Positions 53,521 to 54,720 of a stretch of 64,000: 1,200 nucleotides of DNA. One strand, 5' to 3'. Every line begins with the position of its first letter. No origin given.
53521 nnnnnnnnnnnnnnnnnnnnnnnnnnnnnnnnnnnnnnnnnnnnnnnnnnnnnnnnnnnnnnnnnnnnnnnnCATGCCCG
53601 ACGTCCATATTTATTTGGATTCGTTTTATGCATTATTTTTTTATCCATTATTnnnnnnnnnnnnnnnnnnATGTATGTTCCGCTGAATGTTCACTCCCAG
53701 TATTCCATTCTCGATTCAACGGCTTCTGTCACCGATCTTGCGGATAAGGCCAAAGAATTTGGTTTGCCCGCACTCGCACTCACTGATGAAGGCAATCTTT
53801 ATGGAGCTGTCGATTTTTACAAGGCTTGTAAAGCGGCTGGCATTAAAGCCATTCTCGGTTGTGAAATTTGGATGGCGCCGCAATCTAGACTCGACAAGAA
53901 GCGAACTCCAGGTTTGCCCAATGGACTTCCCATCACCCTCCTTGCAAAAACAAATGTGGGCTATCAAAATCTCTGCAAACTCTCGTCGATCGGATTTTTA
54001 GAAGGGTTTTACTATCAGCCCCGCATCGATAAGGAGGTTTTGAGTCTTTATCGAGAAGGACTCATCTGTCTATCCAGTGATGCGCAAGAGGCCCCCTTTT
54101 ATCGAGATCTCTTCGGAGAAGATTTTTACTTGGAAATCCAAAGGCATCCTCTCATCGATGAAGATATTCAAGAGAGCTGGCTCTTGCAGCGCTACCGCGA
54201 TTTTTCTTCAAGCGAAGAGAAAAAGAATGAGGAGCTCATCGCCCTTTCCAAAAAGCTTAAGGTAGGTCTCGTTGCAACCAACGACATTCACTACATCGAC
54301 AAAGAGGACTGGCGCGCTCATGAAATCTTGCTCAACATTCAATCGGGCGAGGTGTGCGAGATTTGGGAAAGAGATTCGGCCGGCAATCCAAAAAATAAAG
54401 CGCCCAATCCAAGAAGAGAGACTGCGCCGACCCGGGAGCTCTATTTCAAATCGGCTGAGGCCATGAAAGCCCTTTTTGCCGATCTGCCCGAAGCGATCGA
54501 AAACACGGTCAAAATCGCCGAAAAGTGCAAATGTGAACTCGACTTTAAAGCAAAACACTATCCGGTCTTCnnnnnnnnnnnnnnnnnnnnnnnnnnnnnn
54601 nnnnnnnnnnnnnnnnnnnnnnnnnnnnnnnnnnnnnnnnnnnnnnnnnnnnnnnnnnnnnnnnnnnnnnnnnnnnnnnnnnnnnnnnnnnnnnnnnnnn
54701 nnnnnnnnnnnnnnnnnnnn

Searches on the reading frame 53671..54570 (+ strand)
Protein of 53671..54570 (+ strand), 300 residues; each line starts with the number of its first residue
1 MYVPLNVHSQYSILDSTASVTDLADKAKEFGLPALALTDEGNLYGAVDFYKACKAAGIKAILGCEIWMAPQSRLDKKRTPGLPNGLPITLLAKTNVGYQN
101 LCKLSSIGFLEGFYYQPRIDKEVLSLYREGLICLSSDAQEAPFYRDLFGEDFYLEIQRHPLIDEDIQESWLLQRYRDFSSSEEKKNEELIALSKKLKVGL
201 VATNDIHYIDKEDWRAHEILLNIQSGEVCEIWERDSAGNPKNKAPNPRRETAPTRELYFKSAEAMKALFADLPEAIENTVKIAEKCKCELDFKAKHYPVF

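Call 31: find_related_loci(query=window:53671-54570:+, collection=genome_contigs, flank=10000)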
Query window:53671-54570:+ (300 aa) in genome_contigs; peptide patterns used: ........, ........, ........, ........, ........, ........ (x = any residue, [..] = any of these).
160 stretches matched a pattern; 66 encode a relative of the query (tblastn E <= 1e-3); 66 distinct loci.
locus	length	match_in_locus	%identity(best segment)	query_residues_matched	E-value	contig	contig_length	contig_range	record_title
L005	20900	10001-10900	85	1-300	1e-180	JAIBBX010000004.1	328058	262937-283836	MAG: Parachlamydiales bacterium isolate SSF52 NODE_220_length_328058_cov_26.133952, whole genome shotgun sequence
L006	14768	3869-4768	83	1-300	1e-176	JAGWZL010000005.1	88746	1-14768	MAG: Verrucomicrobia bacterium isolate REEB52 contig-150_194, whole genome shotgun sequence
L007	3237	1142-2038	80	2-300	9e-176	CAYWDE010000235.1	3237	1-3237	MAG TPA_asm: uncultured bacterium isolate SRP302895_co1_246 genome assembly, contig: NODE_68519_length_3237_cov_4.424261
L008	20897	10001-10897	79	2-300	1e-165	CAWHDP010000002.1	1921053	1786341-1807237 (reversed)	MAG: uncultured Chlamydiae bacterium isolate MFD04780.bin.1.32 genome assembly, contig: contig_180, whole genome shotgun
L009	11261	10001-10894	78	3-300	2e-164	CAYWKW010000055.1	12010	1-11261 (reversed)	MAG TPA_asm: uncultured bacterium isolate SRP200132_co2_218 genome assembly, contig: NODE_4708_length_12010_cov_9.696696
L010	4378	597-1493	77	2-300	1e-164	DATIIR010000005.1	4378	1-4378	MAG TPA_asm: Chlamydiales bacterium isolate SMAG_U15670 k141_40966, whole genome shotgun sequence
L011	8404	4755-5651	76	2-300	4e-160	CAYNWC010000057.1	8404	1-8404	MAG TPA_asm: uncultured bacterium isolate SRP200132_co1_23 genome assembly, contig: NODE_15429_length_8404_cov_5.244341,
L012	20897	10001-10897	75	2-300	3e-159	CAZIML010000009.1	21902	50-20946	MAG TPA_asm: uncultured bacterium isolate SRP298887_co1_67 genome assembly, contig: NODE_2161_length_21902_cov_4.821165,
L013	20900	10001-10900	75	1-300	5e-159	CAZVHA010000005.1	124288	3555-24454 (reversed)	MAG TPA_asm: uncultured bacterium isolate SRP178908_co1_279 genome assembly, contig: NODE_53_length_124288_cov_48.604139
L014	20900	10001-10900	71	1-300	1e-149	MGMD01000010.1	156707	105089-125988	MAG: Chlamydiae bacterium RIFCSPLOWO2_12_FULL_45_20 rifcsplowo2_12_scaffold_168, whole genome shotgun sequence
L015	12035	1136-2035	70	1-300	3e-148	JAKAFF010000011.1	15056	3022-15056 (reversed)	MAG: bacterium isolate WY1.bin82 NODE_6151_length_15056_cov_1.253198, whole genome shotgun sequence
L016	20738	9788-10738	68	2-300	2e-146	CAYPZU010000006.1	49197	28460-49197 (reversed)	MAG TPA_asm: uncultured bacterium isolate SRP292972_co2_195 genome assembly, contig: NODE_614_length_49197_cov_8.245655,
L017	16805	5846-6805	67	2-300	2e-145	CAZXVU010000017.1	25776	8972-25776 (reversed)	MAG TPA_asm: uncultured bacterium isolate SRP200132_co1_523 genome assembly, contig: NODE_3291_length_25776_cov_9.425722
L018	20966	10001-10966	66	2-300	3e-145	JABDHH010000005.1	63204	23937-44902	MAG: Chlamydiae bacterium isolate BWOrgControl_Nextera85_MAG2 3300021041.a:Ga0206877_10012, whole genome shotgun sequenc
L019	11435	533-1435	70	2-300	5e-145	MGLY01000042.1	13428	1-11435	MAG: Chlamydiae bacterium RIFCSPHIGHO2_12_FULL_49_9 rifcsphigho2_12_scaffold_27900, whole genome shotgun sequence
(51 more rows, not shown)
